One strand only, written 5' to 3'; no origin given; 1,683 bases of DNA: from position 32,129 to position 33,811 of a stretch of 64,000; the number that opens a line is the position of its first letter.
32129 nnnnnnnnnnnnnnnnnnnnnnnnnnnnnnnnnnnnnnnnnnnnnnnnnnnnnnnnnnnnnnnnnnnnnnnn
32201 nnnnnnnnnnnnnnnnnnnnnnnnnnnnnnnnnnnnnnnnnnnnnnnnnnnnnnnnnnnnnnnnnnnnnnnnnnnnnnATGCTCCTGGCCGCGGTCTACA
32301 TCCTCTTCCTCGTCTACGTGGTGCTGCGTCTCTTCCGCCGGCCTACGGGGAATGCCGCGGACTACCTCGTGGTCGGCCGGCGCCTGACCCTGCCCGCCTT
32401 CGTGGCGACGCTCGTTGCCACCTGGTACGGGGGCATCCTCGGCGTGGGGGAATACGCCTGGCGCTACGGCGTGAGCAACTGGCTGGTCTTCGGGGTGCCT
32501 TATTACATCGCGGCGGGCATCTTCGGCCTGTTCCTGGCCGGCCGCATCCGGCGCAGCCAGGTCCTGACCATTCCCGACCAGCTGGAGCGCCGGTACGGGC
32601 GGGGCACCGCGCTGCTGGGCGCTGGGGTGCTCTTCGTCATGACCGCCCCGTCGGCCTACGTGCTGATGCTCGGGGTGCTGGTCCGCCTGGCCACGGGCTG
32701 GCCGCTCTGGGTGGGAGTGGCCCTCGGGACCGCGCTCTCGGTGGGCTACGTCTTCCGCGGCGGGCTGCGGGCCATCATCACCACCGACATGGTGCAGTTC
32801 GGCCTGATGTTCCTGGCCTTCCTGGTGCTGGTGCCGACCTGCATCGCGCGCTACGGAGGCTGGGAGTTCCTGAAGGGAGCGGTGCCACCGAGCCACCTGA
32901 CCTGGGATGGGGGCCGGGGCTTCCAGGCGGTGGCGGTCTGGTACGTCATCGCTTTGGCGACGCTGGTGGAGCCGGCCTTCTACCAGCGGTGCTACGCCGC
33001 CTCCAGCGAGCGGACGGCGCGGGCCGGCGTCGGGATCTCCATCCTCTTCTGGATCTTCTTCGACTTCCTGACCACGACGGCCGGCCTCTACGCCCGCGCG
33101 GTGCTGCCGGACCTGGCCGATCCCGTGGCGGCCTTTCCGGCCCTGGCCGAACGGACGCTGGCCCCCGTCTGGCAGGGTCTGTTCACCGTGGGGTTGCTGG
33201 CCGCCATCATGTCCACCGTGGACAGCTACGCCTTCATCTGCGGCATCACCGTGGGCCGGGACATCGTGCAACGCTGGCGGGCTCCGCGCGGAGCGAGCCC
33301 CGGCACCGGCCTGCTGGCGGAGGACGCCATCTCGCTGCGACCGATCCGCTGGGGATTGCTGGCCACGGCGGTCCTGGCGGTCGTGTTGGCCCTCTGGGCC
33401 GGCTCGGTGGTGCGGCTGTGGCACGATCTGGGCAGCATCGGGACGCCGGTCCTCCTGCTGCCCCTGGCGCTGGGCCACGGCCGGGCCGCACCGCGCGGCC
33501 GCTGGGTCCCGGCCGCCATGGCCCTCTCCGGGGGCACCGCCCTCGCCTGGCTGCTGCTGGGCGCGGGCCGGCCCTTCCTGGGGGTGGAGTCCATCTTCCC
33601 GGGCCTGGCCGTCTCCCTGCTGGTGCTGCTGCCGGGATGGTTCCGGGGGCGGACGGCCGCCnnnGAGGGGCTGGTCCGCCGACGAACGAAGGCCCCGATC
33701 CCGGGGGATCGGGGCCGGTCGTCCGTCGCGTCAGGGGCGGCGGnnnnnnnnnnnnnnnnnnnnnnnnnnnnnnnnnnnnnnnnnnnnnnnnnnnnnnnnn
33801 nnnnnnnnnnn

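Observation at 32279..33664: SSF-family symporter as a candidate non-canonical inner-membrane thiamine (or thiamine-precursor) transporter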

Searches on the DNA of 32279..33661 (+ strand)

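Call 19: search_rna_families(sources=[L014, L017, L020, L022, L029, L032, L033, L035, L039], threshold=gathering)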
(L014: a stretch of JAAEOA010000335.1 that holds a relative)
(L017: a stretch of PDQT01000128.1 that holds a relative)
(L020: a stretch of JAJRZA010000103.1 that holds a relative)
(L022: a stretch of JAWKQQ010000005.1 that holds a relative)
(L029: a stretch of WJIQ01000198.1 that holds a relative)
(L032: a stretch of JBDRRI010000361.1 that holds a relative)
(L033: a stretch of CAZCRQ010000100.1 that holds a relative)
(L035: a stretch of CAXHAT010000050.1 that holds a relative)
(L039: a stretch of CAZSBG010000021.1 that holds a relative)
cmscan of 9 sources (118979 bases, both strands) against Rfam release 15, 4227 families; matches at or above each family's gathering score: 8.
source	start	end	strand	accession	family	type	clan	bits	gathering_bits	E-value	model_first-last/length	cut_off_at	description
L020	3745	3835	+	RF00059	TPP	Cis-reg; riboswitch;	-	73.1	54.3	3.2e-12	1-105/105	no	TPP riboswitch aptamer (THI element)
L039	4198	4294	+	RF00059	TPP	Cis-reg; riboswitch;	-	72.3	54.3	5e-12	1-105/105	no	TPP riboswitch aptamer (THI element)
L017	3748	3847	+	RF00059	TPP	Cis-reg; riboswitch;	-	69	54.3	3.3e-11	1-105/105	no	TPP riboswitch aptamer (THI element)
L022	3777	3868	+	RF00059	TPP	Cis-reg; riboswitch;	-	68.4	54.3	4.8e-11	1-105/105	no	TPP riboswitch aptamer (THI element)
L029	3722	3813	+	RF00059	TPP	Cis-reg; riboswitch;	-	68.3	54.3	4.9e-11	1-105/105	no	TPP riboswitch aptamer (THI element)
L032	2032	2127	+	RF00059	TPP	Cis-reg; riboswitch;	-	67.9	54.3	6.2e-11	1-105/105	no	TPP riboswitch aptamer (THI element)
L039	3025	3122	+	RF00059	TPP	Cis-reg; riboswitch;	-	66.5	54.3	1.4e-10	1-105/105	no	TPP riboswitch aptamer (THI element)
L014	3721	3828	+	RF00059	TPP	Cis-reg; riboswitch;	-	65.7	54.3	2.2e-10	1-105/105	no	TPP riboswitch aptamer (THI element)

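Call 20: search_rna_families(sources=[L048, L052, L055, L056, L057, L058, L059, L060, L062, L064, L046, L053], threshold=gathering)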
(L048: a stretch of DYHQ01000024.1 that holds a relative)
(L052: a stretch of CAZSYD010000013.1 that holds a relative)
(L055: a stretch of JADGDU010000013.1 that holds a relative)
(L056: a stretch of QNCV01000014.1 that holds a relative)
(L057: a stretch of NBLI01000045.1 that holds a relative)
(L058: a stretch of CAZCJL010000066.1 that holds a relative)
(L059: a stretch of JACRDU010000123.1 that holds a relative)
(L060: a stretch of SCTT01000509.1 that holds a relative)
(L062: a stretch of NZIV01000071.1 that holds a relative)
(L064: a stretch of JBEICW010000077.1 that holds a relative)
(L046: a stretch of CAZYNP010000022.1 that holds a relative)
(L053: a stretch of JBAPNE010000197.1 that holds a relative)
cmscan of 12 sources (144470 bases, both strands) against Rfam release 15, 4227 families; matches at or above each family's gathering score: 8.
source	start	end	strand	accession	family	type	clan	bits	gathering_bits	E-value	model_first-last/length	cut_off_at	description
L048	9168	9888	+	RF00177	SSU_rRNA_bacteria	Gene; rRNA;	CL00111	674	50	2.8e-211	1-716/1533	3'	Bacterial small subunit ribosomal RNA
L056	9140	9528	+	RF00010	RNaseP_bact_a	Gene; ribozyme;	CL00002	264.3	100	1e-84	1-367/367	no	Bacterial RNase P class A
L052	4348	4442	+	RF00059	TPP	Cis-reg; riboswitch;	-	73.5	54.3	3.1e-12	1-105/105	no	TPP riboswitch aptamer (THI element)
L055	3807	3904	+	RF00059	TPP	Cis-reg; riboswitch;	-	70.8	54.3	1.4e-11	1-105/105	no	TPP riboswitch aptamer (THI element)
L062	2872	2977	+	RF00059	TPP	Cis-reg; riboswitch;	-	69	54.3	4.1e-11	1-105/105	no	TPP riboswitch aptamer (THI element)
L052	4198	4288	+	RF00059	TPP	Cis-reg; riboswitch;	-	67.9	54.3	7.4e-11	1-105/105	no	TPP riboswitch aptamer (THI element)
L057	4205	4302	+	RF00059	TPP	Cis-reg; riboswitch;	-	64.4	54.3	5.4e-10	1-105/105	no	TPP riboswitch aptamer (THI element)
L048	4117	4222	+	RF00059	TPP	Cis-reg; riboswitch;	-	64.2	54.3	6.1e-10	1-105/105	no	TPP riboswitch aptamer (THI element)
